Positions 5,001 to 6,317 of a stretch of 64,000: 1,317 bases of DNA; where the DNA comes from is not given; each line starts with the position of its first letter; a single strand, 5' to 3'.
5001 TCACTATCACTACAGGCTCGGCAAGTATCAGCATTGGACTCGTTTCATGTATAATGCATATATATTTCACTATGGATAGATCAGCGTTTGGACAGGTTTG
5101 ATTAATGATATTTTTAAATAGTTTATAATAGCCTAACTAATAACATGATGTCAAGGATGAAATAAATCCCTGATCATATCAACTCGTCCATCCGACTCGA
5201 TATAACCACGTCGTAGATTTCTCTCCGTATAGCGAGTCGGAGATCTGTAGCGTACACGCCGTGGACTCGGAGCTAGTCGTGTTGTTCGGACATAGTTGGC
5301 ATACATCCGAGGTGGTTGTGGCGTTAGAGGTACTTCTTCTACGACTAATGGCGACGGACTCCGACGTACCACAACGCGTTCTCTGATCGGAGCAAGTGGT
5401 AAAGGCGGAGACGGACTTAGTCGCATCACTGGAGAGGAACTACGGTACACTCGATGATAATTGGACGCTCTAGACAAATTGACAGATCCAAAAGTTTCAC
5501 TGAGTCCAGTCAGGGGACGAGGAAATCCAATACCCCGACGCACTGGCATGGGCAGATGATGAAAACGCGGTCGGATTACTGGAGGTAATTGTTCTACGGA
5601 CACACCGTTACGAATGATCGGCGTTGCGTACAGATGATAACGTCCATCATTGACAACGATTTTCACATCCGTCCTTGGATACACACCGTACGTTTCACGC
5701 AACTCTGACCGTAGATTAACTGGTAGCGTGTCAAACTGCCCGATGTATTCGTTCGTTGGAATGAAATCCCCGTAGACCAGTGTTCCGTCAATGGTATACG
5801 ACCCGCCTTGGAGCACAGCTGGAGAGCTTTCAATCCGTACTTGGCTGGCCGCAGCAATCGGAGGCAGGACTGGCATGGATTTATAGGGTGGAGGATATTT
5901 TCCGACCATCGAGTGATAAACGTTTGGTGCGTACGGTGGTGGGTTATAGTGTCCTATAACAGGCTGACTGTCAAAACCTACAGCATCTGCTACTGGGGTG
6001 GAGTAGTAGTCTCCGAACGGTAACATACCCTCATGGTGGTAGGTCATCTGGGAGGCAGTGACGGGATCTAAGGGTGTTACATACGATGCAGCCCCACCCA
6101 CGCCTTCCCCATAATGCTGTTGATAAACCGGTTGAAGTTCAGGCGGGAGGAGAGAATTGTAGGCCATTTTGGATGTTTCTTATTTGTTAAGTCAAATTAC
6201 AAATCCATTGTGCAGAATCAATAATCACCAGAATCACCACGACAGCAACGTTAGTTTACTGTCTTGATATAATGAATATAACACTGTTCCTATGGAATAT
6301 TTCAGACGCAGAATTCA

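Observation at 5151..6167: Intronless GC-rich ORF encoding a Cys/Trp-free, PPxY-motif, Pro/Tyr/Arg-rich protein with no recognisable homology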

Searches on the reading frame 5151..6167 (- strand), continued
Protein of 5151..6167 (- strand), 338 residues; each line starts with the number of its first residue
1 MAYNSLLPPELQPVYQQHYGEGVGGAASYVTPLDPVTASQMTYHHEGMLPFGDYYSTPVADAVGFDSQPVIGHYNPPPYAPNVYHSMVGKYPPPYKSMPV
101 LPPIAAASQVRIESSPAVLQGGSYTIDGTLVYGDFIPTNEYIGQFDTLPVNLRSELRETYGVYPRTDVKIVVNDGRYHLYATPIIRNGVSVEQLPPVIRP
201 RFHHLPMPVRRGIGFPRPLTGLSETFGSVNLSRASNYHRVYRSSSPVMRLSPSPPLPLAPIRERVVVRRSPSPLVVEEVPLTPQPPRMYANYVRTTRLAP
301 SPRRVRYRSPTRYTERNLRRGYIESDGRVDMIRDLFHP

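Call 60: search_solved_structures(query=A2, max_evalue=10)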
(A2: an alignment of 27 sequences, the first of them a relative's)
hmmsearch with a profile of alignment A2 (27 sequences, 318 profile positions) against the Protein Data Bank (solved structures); distinct sequences matched with E-value up to 10: 2.
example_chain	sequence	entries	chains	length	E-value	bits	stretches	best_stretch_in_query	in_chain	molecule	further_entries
8gyq_A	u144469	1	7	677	0.93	12.7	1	88-185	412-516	Pannexin-2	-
9e2g_1V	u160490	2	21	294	1.6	12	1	79-176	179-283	Cilia- and flagella-associated protein 20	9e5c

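Call 63: find_encoding_contigs(protein=P0025, flank=3000, max_places=4)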
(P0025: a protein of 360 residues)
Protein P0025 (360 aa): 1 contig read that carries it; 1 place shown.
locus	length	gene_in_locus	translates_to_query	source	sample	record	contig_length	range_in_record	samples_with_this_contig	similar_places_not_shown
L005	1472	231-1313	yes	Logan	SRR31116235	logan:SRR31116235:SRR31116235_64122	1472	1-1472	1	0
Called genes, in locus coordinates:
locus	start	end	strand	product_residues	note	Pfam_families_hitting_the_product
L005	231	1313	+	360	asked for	-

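Call 64: find_encoding_contigs(protein=P0022, flank=3000, max_places=3)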
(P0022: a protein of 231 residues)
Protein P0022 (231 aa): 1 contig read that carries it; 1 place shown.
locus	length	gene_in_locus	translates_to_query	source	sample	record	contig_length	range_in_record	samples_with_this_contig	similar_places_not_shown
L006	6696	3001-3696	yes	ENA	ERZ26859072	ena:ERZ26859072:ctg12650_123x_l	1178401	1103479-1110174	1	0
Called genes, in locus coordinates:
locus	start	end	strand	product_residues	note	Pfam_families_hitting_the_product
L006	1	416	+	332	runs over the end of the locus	PF00078:RVT_1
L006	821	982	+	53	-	-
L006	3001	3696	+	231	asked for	-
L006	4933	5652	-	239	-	-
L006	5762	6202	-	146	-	-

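Call 65: list_cluster_members(proteins=[P0008, P0020, P0023, P0050, P0051, P0052, P0053, P0054, P0036, P0057])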
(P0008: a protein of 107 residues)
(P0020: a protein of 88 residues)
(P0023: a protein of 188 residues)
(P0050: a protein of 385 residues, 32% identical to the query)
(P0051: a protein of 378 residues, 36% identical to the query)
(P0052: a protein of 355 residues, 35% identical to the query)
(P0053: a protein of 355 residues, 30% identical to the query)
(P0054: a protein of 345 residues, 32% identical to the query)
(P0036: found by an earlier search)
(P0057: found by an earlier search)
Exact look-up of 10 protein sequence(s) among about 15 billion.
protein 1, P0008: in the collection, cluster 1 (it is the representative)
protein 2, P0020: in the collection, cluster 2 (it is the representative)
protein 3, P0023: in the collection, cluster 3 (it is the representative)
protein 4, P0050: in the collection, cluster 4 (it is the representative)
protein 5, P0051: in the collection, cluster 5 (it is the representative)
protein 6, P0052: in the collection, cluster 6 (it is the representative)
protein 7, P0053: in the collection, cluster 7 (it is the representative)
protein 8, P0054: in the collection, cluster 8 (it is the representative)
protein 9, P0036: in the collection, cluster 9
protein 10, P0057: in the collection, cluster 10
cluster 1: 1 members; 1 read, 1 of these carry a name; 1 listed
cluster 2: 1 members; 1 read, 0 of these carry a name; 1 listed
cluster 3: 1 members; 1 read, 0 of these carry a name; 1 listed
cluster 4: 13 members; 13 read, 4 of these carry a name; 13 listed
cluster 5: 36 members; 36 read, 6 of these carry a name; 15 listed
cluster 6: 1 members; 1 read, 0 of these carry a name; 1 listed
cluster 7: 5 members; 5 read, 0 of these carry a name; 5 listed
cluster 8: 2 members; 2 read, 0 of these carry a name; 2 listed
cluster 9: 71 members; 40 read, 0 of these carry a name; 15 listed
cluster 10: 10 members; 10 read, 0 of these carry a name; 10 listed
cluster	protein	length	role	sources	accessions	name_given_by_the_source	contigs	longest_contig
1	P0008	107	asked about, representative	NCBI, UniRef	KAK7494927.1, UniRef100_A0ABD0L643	hypothetical protein BaRGS_00013806 [Batillaria attramentaria] | POTRA domain-containing protein n=1 Tax=Batillaria attramentaria TaxID=370345 ...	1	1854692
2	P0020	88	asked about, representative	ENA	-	-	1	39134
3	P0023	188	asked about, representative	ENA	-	-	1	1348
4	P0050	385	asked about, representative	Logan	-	-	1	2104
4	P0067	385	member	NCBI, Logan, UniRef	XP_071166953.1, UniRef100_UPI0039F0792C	uncharacterized protein [Mytilus edulis] | uncharacterized protein n=1 Tax=Mytilus edulis TaxID=6550 RepID=UPI0039F0792C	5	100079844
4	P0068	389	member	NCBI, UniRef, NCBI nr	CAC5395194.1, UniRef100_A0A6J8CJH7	unnamed protein product [Mytilus coruscus] | Uncharacterized protein n=1 Tax=Mytilus coruscus TaxID=42192 RepID=A0A6J8CJH7_MYTCO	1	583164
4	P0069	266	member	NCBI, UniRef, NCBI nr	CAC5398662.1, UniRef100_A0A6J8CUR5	unnamed protein product [Mytilus coruscus] | Uncharacterized protein n=1 Tax=Mytilus coruscus TaxID=42192 RepID=A0A6J8CUR5_MYTCO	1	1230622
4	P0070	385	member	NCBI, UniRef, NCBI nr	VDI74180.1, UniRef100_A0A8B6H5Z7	Hypothetical predicted protein [Mytilus galloprovincialis] | Uncharacterized protein n=1 Tax=Mytilus galloprovincialis TaxID=29158 ...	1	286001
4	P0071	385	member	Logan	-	-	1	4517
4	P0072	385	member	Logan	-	-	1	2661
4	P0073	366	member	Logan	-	-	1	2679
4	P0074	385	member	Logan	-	-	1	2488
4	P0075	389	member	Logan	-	-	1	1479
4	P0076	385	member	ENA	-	-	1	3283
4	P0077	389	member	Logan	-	-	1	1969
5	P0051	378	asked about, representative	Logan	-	-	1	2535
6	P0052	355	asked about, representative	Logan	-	-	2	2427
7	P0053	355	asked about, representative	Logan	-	-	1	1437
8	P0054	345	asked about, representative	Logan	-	-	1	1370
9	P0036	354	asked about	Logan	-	-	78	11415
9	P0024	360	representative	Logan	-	-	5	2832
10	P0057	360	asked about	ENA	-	-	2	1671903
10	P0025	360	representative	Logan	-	-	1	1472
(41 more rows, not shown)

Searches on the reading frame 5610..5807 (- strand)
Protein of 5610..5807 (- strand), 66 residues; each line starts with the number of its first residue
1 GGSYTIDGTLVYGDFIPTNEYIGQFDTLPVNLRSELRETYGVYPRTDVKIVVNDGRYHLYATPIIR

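Call 23: find_homologous_proteins(query=A3, max_evalue=0.01)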
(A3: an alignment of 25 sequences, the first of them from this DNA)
Query A3 (25 sequences) (66 aa, profile of the alignment): 1 proteins with E <= 0.01 among 116 candidates.
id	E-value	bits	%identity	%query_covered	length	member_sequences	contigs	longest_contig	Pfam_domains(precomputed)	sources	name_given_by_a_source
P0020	2.3e-24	103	40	91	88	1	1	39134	-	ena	-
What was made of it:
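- Tried and rejected: The word-index search with the domain-only alignment recovered just one protein, so it says nothing about taxonomic range (call 23).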

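Call 24: search_solved_structures(query=A3, max_evalue=10)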
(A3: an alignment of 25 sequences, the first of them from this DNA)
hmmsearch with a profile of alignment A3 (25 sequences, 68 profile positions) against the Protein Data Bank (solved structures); distinct sequences matched with E-value up to 10: 3.
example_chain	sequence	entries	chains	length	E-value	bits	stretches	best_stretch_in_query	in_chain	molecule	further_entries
3km9_X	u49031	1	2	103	0.68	13.3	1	18-58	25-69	Staphylococcal enterotoxin-like toxin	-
2b3o_A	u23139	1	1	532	1.5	12.2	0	46-61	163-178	Tyrosine-protein phosphatase, non-receptor type 6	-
1ufw_A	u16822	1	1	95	1.9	11.9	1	28-58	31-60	Synaptojanin 2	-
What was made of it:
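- Tried and rejected: Best E values were 0.68 and 0.93 (calls 24, 60).
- On SR / RRM-type RNA-binding proteins: The best PDB profile hit to an RRM (1ufw) has E 1.9 (call 24).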

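Call 31: predict_structure(alignment_id=A3)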
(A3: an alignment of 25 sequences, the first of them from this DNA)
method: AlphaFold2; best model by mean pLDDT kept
length: 66 residues; sequences in the alignment: 25
mean_pLDDT: 84.0   pTM: 0.66
mean pLDDT of the five models: 84.0, 84.1, 84.0, 83.3, 81.2
residues with pLDDT >= 90: 24; 70-90: 35; 50-70: 7; < 50: 0
segments of 3 or more residues with pLDDT < 50: none
pLDDT, mean of each block of 10 residues (from residue 1): 82 79 71 90 92 87 88
secondary structure, 60 per line:
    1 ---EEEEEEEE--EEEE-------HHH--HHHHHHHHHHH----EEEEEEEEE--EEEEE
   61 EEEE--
elements in order: E4-11 E14-17 H30-40 E45-53 E56-64
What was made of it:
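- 5610..5807 (-): Folded family-defining domain, aa 121-186 (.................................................), with beta-hairpin / helix / beta-hairpin layout. AF2 with a 25-sequence alignment gives pLDDT 84 (call 31).
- On POTRA domain proteins (UniRef label on Batillaria fragment P0008): The model has b-b-a-b-b order (call 31).
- pLDDT 84, layout bb-a-bb (call 31).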

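Call 44: fold_search(model_id=the predicted structure, library=pdb)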
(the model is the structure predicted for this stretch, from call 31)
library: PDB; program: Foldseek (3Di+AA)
matches with E <= 10: 821; with E <= 0.001: 0
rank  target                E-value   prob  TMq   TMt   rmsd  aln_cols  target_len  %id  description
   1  2zgi_D                2.1e-01  0.96  0.62  0.20   3.8        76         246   14  Crystal Structure of Putative 4-amino-4-deoxychorismate lyase (released 2008-07-22)
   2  2zgi_B                3.0e-01  0.87  0.60  0.19   6.0        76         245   13  Crystal Structure of Putative 4-amino-4-deoxychorismate lyase (released 2008-07-22)
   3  1wib_MODEL_1_A        3.9e-01  0.66  0.55  0.42   6.1        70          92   14  Solution structure of the N-terminal domain from mouse hypothetical protein BAB22488 (released 2004-11-28)
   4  7zz3_B                4.2e-01  0.30  0.40  0.05   8.0        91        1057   13  Cryo-EM structure of "BC react" conformation of Lactococcus lactis pyruvate carboxylase with acetyl-CoA (released 2022-10-12)
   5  8g5z_LK               4.7e-01  0.77  0.60  0.31   4.3        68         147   12  mRNA decoding in human is kinetically and structurally distinct from bacteria (GA state) (released 2023-04-19)
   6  3ceb                  4.7e-01  0.35  0.46  0.20   7.9        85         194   13  Crystal structure of a putative 4-amino-4-deoxychorismate lyase (hs_0128) from haemophilus somnus 129pt at 2.40 A resolu (released 2008-03-18)
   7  8t2x_eI               6.1e-01  0.44  0.46  0.25   4.9        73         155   12  Hypomethylated yeast 80S bound with cycloheximide, P-site tRNA, A-site tRNA, messenger RNA and eIF5A, PRE (released 2024-12-11)
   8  9j0v                  6.5e-01  0.28  0.45  0.16   4.9        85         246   12  Crystal structure of monomeric PLP-dependent transaminase from Desulfobacula toluolica in P 21 21 21 space group (released 2024-09-18)
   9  8y0u_5                7.9e-01  0.38  0.47  0.27   4.8        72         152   11  dormant ribosome with STM1 (released 2024-02-07)
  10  2zgi_A                8.4e-01  0.63  0.59  0.19   6.3        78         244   14  Crystal Structure of Putative 4-amino-4-deoxychorismate lyase (released 2008-07-22)
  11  4hnv_D                8.4e-01  0.21  0.40  0.05   6.5        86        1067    9  Crystal structure of R54E mutant of S. aureus Pyruvate carboxylase (released 2013-01-16)
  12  3r5x_C                1.0e+00  0.33  0.48  0.16   4.7        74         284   16  Crystal Structure of D-alanine--D-Alanine Ligase from Bacillus anthracis complexed with ATP (released 2011-04-06)
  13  8fkr_BA               1.2e+00  0.30  0.49  0.26   4.7        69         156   10  Human nucleolar pre-60S ribosomal subunit (State B1) (released 2023-07-12)
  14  1vm6_D                1.3e+00  0.14  0.31  0.10  11.8        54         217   15  Crystal structure of Dihydrodipicolinate reductase (TM1520) from Thermotoga maritima at 2.27 A resolution (released 2004-09-21)
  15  5dlq_F                1.4e+00  0.28  0.48  0.28   5.4        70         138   10  Crystal structure of RanGTP-Exportin 4-eIF5A complex (released 2016-06-22)
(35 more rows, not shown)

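Call 45: fold_search(model_id=the predicted structure, library=viral)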
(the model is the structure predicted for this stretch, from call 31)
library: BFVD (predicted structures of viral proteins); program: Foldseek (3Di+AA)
matches with E <= 10: 718; with E <= 0.001: 0
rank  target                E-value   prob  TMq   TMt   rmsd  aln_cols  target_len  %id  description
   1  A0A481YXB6            2.1e-01  0.84  0.56  0.19   4.4        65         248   15  ATP-grasp domain-containing protein [Marseillevirus LCMAC201]
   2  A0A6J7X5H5            2.8e-01  0.44  0.44  0.41  10.1        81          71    7  Uncharacterized protein [uncultured Caudovirales phage]
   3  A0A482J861            4.2e-01  0.10  0.31  0.08  16.9        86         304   12  Uncharacterized protein [Mycobacterium phage Typha]
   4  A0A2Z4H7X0            4.4e-01  0.18  0.36  0.37  10.4        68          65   15  Uncharacterized protein [Human herpesvirus 1]
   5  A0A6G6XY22            4.7e-01  0.63  0.55  0.17   4.8        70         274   11  (no name in the UniProt tables at hand)
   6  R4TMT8                5.4e-01  0.57  0.51  0.19   3.4        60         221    7  ATP-grasp domain-containing protein [Halogranum tailed virus 1]
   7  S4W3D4                5.4e-01  0.13  0.29  0.08  15.6        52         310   17  DUF5902 domain-containing protein [Pandoravirus salinus]
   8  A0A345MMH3            5.7e-01  0.60  0.53  0.17   4.1        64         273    6  (no name in the UniProt tables at hand)
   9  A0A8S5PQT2            6.5e-01  0.21  0.39  0.38   9.9        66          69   11  Uncharacterized protein [Siphoviridae sp. ct96x5]
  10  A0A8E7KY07            6.5e-01  0.13  0.30  0.30   9.1        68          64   10  Uncharacterized protein [Hafnia phage Pocis76]
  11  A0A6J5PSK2            7.4e-01  0.47  0.53  0.16   5.2        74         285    8  Uncharacterized protein [uncultured Caudovirales phage]
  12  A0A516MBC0            7.4e-01  0.35  0.45  0.43   9.6        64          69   11  (no name in the UniProt tables at hand)
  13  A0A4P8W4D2            7.9e-01  0.09  0.27  0.25   9.9        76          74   13  (no name in the UniProt tables at hand)
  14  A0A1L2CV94            8.9e-01  0.30  0.42  0.15   5.6        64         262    8  ATP-grasp domain-containing protein [Pectobacterium phage vB_PcaM_CBB]
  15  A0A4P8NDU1            8.9e-01  0.20  0.38  0.39   9.5        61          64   10  Uncharacterized protein [Salmonella phage Sepoy]
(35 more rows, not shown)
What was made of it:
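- Tried and rejected: Nothing had E <= 0.001; the best hits were E about 0.2 (calls 44, 45).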
